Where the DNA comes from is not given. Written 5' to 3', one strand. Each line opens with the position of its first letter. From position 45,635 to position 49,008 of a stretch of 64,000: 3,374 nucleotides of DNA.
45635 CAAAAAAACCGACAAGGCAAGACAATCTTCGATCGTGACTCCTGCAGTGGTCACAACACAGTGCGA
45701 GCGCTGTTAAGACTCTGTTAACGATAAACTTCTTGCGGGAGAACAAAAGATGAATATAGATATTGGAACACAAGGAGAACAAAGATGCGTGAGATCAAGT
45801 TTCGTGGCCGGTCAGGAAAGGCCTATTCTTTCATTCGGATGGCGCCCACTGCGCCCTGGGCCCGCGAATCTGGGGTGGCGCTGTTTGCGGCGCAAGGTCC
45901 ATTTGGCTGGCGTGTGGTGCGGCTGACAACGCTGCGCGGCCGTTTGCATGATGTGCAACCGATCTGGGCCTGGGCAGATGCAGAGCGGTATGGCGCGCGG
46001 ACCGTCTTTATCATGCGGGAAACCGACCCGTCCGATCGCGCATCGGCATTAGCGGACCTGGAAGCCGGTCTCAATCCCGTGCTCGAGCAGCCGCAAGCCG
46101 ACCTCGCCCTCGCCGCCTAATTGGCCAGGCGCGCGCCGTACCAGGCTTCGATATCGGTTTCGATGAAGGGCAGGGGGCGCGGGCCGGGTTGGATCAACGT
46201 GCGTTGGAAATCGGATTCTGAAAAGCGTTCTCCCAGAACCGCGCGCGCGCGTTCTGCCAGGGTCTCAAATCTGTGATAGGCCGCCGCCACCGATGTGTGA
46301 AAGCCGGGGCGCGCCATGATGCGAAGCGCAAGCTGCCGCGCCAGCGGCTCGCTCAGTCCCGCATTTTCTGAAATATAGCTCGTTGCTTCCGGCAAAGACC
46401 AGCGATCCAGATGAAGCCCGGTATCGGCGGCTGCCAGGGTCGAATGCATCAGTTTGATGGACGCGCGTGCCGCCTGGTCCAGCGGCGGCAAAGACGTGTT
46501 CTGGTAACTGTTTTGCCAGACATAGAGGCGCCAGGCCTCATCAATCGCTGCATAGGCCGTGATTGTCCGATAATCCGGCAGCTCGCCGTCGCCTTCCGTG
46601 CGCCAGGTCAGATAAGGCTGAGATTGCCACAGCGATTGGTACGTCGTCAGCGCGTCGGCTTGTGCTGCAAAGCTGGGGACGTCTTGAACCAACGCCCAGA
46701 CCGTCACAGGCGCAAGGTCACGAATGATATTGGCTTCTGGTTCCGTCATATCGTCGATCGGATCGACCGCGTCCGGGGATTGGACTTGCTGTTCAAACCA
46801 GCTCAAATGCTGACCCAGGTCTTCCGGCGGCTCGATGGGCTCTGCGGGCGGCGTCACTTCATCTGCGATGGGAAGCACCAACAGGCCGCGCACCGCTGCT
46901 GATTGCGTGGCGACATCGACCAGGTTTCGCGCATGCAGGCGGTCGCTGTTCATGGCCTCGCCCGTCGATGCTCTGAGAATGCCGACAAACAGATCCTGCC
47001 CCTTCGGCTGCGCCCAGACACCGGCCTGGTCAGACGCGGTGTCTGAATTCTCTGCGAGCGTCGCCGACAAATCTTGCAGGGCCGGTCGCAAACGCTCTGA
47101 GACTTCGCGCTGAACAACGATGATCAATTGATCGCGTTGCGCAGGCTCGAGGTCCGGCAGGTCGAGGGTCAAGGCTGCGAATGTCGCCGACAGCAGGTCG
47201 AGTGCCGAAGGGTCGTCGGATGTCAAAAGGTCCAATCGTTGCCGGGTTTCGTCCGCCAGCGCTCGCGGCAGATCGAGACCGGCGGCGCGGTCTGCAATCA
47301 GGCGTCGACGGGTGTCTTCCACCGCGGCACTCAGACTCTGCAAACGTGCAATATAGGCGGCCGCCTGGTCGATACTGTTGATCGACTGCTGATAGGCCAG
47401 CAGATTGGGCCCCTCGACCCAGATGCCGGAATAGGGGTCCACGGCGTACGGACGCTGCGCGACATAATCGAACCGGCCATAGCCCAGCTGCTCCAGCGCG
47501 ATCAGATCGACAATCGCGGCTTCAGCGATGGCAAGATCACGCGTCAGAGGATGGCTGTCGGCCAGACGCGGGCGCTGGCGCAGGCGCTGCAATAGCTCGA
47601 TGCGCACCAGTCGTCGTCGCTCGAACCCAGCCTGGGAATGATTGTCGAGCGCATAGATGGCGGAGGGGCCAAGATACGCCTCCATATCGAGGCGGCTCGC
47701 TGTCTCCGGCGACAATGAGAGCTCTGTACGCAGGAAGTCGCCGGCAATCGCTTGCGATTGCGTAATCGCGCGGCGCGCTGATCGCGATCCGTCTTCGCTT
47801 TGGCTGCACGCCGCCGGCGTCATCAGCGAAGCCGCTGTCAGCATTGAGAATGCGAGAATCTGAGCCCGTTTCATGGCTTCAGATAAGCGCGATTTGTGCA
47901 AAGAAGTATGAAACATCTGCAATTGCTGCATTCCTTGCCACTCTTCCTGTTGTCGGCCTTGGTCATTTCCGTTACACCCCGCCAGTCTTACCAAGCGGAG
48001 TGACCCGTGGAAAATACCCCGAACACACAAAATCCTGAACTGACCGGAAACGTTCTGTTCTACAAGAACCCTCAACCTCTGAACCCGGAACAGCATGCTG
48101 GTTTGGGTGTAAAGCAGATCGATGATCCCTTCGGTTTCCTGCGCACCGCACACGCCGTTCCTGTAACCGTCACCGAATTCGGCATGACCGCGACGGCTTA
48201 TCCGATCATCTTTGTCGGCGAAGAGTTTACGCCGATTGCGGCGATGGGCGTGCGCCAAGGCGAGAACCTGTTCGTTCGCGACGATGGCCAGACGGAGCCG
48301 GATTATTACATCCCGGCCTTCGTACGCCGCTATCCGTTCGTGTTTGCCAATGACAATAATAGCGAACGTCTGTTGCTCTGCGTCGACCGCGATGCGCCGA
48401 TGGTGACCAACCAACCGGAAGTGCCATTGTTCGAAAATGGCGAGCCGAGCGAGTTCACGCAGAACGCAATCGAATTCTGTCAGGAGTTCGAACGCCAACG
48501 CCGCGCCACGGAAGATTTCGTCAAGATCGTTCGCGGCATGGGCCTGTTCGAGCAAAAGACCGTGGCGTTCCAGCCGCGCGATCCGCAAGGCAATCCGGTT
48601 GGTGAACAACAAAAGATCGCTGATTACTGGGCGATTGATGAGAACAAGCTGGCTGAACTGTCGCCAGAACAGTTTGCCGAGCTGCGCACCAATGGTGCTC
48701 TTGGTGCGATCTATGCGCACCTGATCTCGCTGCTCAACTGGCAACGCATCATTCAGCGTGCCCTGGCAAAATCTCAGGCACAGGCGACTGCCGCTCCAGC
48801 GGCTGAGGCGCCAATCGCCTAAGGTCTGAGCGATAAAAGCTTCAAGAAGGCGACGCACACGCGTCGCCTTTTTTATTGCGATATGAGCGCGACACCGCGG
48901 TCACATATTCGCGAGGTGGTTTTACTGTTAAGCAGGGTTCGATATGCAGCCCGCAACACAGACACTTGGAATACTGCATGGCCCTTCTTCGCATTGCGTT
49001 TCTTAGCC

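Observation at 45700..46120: Small unknown gene wired to both cell-cycle (CtrA, CcrM site) and SOS (LexA) inputs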

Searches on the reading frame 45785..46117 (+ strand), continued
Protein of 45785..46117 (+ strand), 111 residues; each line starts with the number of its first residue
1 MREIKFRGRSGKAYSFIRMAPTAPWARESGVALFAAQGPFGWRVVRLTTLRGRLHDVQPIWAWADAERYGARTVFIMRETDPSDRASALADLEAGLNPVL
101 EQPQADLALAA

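Call 72: find_homologous_proteins(query=A5, max_evalue=0.001)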
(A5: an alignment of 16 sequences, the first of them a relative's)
Query A5 (16 sequences) (109 aa, profile of the alignment): 505 proteins with E <= 0.001 among 5767 candidates; the best 120 are listed.
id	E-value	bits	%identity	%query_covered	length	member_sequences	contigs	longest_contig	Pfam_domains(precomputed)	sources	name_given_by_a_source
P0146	2.3e-36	142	100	100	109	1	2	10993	-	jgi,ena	-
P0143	8.7e-35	137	31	88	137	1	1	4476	-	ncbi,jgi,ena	jgi:hypothetical protein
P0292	2.1e-34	136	29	88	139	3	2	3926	-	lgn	-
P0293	2.2e-34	136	29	88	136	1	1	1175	-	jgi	jgi:hypothetical protein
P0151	2.3e-34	135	31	93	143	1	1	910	-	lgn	-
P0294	4.7e-34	134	29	88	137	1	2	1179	-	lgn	-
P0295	5.5e-34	134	30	88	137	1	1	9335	-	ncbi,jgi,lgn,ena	jgi:hypothetical protein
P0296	1.0e-33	133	56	92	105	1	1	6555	-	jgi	jgi:hypothetical protein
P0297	1.1e-33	133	60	91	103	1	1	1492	-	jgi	jgi:hypothetical protein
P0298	1.3e-33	133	30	88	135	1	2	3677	-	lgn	-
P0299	1.4e-33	133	30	88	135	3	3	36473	-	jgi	jgi:hypothetical protein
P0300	1.5e-33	133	31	88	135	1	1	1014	-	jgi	jgi:hypothetical protein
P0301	3.1e-33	132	28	88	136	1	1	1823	-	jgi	jgi:hypothetical protein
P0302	5.3e-33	131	28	92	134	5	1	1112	-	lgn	-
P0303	6.4e-33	131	30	90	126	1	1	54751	-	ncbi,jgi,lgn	-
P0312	3.1e-32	129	27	95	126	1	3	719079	-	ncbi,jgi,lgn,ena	jgi:hypothetical protein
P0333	1.7e-31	126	29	88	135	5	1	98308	-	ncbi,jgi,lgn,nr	ncbi:MAG TPA: hypothetical protein VG735_04785 [Caulobacterales bacterium]|jgi:hypothetical protein|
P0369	9.4e-31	124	34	90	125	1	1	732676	-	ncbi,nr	ncbi:MAG: hypothetical protein JNJ73_01055 [Hyphomonadaceae bacterium]|nr:hypothetical protein [Hyph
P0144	1.1e-30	124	28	84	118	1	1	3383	-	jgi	jgi:hypothetical protein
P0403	2.2e-30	123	25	92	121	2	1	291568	-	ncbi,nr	ncbi:MAG: hypothetical protein K2P58_04105 [Hyphomonadaceae bacterium]|nr:hypothetical protein [Hyph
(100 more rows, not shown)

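Call 73: find_encoding_contigs(protein=P0333, flank=3000, max_places=1)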
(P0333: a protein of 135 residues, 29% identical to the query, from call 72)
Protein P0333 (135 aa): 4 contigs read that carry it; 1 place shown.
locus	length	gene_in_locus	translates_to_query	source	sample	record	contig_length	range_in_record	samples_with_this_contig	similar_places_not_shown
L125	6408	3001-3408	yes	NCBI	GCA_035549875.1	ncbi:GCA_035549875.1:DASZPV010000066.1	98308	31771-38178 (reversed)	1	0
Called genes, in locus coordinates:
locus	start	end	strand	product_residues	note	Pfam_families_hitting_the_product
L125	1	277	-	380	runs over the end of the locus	PF00145:DNA_methylase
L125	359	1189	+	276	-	-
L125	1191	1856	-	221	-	PF06055:ExoD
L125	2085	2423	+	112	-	-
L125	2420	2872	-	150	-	PF01475:FUR (weak)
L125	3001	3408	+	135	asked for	-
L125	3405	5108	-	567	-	PF12450:vWF_A, PF00092:VWA, PF13519:VWA_2, PF13768:VWA_3 (weak), PF12034:YfbK_C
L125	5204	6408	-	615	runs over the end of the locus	PF05960:DUF885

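Call 74: find_encoding_contigs(protein=P0369, flank=3000, max_places=1)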
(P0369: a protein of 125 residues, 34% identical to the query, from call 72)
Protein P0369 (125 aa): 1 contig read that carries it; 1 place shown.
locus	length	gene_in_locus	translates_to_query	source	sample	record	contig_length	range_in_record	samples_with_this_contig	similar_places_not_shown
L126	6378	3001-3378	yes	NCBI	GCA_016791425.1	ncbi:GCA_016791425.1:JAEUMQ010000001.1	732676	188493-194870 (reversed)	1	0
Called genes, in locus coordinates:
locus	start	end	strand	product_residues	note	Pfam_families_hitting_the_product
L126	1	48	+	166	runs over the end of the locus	-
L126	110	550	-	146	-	PF01475:FUR (weak)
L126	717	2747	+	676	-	PF07715:Plug, PF00593:TonB_dep_Rec_b-barrel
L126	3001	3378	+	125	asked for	-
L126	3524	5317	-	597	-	PF12450:vWF_A, PF00092:VWA, PF13519:VWA_2, PF13768:VWA_3, PF12034:YfbK_C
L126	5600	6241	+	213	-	PF13505:OMP_b-brl, PF03922:OmpW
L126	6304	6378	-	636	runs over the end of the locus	PF05960:DUF885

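Call 75: find_encoding_contigs(protein=P0403, flank=3000, max_places=1)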
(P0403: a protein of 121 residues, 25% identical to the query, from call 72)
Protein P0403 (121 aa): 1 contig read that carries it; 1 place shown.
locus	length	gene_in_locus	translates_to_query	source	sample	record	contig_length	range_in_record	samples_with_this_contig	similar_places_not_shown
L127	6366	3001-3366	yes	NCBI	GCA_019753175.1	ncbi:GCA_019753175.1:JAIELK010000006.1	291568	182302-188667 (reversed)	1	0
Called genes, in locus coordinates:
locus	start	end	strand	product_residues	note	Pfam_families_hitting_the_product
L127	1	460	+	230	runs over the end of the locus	PF13852:DUF4197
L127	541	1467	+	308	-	PF12146:Hydrolase_4, PF00561:Abhydrolase_1, PF12697:Abhydrolase_6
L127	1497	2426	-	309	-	PF13279:4HBT_2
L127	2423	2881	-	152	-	PF01475:FUR (weak)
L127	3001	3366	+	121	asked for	-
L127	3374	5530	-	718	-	PF13676:TIR_2, PF07719:TPR_2 (faint)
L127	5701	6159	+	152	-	-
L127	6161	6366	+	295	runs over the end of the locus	PF00561:Abhydrolase_1, PF12146:Hydrolase_4, PF12697:Abhydrolase_6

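Call 76: find_encoding_contigs(protein=P0312, flank=3000, max_places=1)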
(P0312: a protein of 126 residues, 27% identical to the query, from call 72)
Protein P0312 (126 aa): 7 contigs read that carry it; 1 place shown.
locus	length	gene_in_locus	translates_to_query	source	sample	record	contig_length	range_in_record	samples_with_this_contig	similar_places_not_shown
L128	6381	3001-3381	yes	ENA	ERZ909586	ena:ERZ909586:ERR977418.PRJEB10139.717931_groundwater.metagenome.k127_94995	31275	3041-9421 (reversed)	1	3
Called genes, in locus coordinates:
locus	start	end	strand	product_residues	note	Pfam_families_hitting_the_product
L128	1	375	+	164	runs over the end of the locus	PF10604:Polyketide_cyc2 (weak), PF08327:AHSA1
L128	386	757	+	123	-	PF00903:Glyoxalase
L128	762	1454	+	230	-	PF08713:DNA_alkylation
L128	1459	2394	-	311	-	PF13279:4HBT_2, PF03061:4HBT (faint), PF13279:4HBT_2 (weak)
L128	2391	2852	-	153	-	PF01475:FUR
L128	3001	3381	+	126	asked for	-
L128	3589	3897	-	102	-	-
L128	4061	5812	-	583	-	PF12450:vWF_A, PF00092:VWA, PF13519:VWA_2, PF13768:VWA_3 (weak), PF12034:YfbK_C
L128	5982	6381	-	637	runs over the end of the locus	PF05960:DUF885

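Call 78: find_encoding_contigs(protein=P0146, flank=3000, max_places=2)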
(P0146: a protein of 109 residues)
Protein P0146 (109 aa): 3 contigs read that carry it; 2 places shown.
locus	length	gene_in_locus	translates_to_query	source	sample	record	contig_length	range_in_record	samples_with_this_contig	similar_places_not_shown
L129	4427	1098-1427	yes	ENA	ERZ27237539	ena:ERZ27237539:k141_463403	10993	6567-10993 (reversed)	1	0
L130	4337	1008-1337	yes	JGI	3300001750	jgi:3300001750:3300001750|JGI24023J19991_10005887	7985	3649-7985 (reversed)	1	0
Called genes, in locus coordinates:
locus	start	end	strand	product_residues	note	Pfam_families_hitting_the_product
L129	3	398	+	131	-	?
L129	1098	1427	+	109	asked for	-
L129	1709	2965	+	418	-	PF07498:Rho_N, PF07497:Rho_RNA_bind, PF00006:ATP-synt_ab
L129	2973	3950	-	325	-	PF08240:ADH_N, PF00107:ADH_zinc_N, PF13602:ADH_zinc_N_2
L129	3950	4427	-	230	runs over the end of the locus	PF01738:DLH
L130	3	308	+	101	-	?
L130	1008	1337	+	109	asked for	-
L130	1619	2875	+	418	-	-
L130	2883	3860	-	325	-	PF08240:ADH_N, PF00107:ADH_zinc_N, PF13602:ADH_zinc_N_2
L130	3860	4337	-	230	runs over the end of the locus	PF01738:DLH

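Call 79: find_encoding_contigs(protein=P0296, flank=3000, max_places=1)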
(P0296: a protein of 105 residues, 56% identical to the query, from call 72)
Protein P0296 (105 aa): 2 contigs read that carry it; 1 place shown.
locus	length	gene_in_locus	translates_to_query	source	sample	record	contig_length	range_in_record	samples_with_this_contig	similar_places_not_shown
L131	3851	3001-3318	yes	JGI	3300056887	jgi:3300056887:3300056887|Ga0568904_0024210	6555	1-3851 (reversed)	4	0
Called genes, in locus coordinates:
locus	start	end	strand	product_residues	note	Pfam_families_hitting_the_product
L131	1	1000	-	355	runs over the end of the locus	PF14072:DndB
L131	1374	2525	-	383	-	PF02310:B12-binding (faint)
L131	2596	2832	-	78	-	-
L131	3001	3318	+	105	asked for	-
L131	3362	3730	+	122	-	-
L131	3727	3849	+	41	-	?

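Call 95: predict_structure(alignment_id=A6)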
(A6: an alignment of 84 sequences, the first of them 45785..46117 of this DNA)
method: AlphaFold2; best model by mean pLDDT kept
length: 111 residues; sequences in the alignment: 84
mean_pLDDT: 88.0   pTM: 0.79
mean pLDDT of the five models: 88.0, 87.2, 86.5, 85.4, 84.9
residues with pLDDT >= 90: 77; 70-90: 22; 50-70: 9; < 50: 3
segments of 3 or more residues with pLDDT < 50: 104-106
pLDDT, mean of each block of 10 residues (from residue 1): 89 94 90 93 94 87 93 95 95 90 52 52
secondary structure, 60 per line:
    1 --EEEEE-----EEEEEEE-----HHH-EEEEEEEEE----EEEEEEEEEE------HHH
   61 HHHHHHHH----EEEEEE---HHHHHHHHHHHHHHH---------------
elements in order: E3-7 E13-19 E29-37 E42-51 H58-68 E73-78 H82-96

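Call 97: fold_search(model_id=the predicted structure, library=pdb)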
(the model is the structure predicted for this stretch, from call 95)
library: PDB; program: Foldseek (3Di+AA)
matches with E <= 10: 674; with E <= 0.001: 0
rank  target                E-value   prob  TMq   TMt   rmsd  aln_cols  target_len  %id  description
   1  7tze_A                2.1e-01  0.15  0.20  0.13  10.7        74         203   16  Structure of murine LAG3 domains 1-2 (released 2022-05-11)
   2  7z1x_E                7.5e-01  0.07  0.20  0.20  13.6        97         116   12  Crystal structure of human Gasdermin D complexed with nanobodies VHH-2 and VHH-6 (released 2023-09-06)
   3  5fci_L3               7.5e-01  0.06  0.19  0.08  16.7       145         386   10  Structure of the vacant uL3 W255C mutant 80S yeast ribosome (released 2016-05-11)
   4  4x6b_C                9.5e-01  0.07  0.20  0.14  12.8        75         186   15  BK6 TCR apo structure (released 2015-01-28)
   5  4x6b_A                9.5e-01  0.07  0.21  0.14  12.8        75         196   15  BK6 TCR apo structure (released 2015-01-28)
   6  2cdp_D                1.0e+00  0.08  0.21  0.19  10.2        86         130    9  Structure of a CBM6 in complex with neoagarohexaose (released 2006-02-08)
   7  7e5y_C                1.1e+00  0.08  0.21  0.13  13.0        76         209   12  Molecular basis for neutralizing antibody 2B11 targeting SARS-CoV-2 RBD (released 2021-06-23)
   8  7pzy_k                1.1e+00  0.06  0.19  0.08  17.5        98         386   11  Structure of the vacant Candida albicans 80S ribosome (released 2022-05-18)
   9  4qxk                  1.2e+00  0.07  0.23  0.21  12.9       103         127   13  Joint X-ray/neutron structure of PKGIbeta in complex with cGMP (released 2014-11-12)
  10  5c09_I                1.2e+00  0.06  0.21  0.14  12.8        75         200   15  HLA class I histocompatibility antigen (released 2016-05-04)
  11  6rp9_D                1.2e+00  0.06  0.19  0.12  12.7        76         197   10  Crystal structure of the T-cell receptor NYE_S3 bound to HLA A2*01-SLLMWITQV (released 2020-01-15)
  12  5hyj_D                1.3e+00  0.06  0.22  0.14  12.8        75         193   15  1E6 TCR in Complex with HLA-A02 carrying AQWGPDPAAA (released 2016-05-04)
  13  6xqp_G                1.3e+00  0.06  0.20  0.13  12.6        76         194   12  Structure of human D462-E4 TCR in complex with human MR1-5-OP-RU (released 2020-08-26)
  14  6x07_B                1.3e+00  0.06  0.20  0.19  13.1        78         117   10  Nic96 from S. cerevisiae bound by VHH-SAN12 (released 2020-12-09)
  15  6u54_A                1.4e+00  0.07  0.21  0.21  13.3        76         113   17  Anti-Zaire ebolavirus Nucleoprotein Single Domain Antibody Zaire C (ZC) Complexed with Zaire ebolavirus Nucleoprotein  (released 2019-11-06)
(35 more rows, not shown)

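Call 98: search_solved_structures(query=A6, max_evalue=10, show_alignments=1)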
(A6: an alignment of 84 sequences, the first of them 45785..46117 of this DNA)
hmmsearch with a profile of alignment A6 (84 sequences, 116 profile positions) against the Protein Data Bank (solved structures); distinct sequences matched with E-value up to 10: 4.
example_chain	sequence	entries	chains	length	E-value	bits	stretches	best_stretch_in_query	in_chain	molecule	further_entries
2yy8_A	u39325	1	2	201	0.27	14.4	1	45-91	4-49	UPF0106 protein PH0461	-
8oys_A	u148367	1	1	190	1.2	12.3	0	59-97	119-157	De novo designed TIM-barrel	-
4yjm_A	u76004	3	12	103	1.2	12.3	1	65-96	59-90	ATP-dependent Clp protease adapter protein ClpS 2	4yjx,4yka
9qkx_A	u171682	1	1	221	8.9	9.5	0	64-104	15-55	Chains: A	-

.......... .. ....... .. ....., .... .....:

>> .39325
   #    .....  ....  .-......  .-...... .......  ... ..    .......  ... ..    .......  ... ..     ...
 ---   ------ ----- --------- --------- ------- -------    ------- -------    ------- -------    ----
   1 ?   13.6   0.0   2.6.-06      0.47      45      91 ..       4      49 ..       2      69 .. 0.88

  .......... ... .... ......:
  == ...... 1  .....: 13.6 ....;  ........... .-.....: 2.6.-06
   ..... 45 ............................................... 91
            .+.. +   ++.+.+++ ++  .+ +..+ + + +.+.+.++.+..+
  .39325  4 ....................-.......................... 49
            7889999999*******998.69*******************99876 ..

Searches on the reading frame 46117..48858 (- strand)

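Call 3: search_protein_families(library=pfam, proteins=[window:46117-48858:-], max_evalue=1)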
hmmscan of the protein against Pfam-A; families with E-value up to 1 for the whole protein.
window:46117-48858:- (913 aa): 1 family
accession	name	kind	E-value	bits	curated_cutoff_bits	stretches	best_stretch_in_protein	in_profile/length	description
PF05960.17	DUF885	-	9.1e-38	131.6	32.4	2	395-658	6-252/532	Bacterial protein of unknown function (DUF885)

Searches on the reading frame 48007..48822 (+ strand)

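Call 3: search_protein_families(library=pfam, proteins=[window:48007-48822:+], max_evalue=1)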
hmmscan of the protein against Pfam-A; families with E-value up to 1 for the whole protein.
window:48007-48822:+ (271 aa): 1 family
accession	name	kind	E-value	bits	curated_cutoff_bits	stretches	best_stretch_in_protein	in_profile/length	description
PF07277.16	SapC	-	1.3e-65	221.6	28.9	1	25-247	1-219/220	SapC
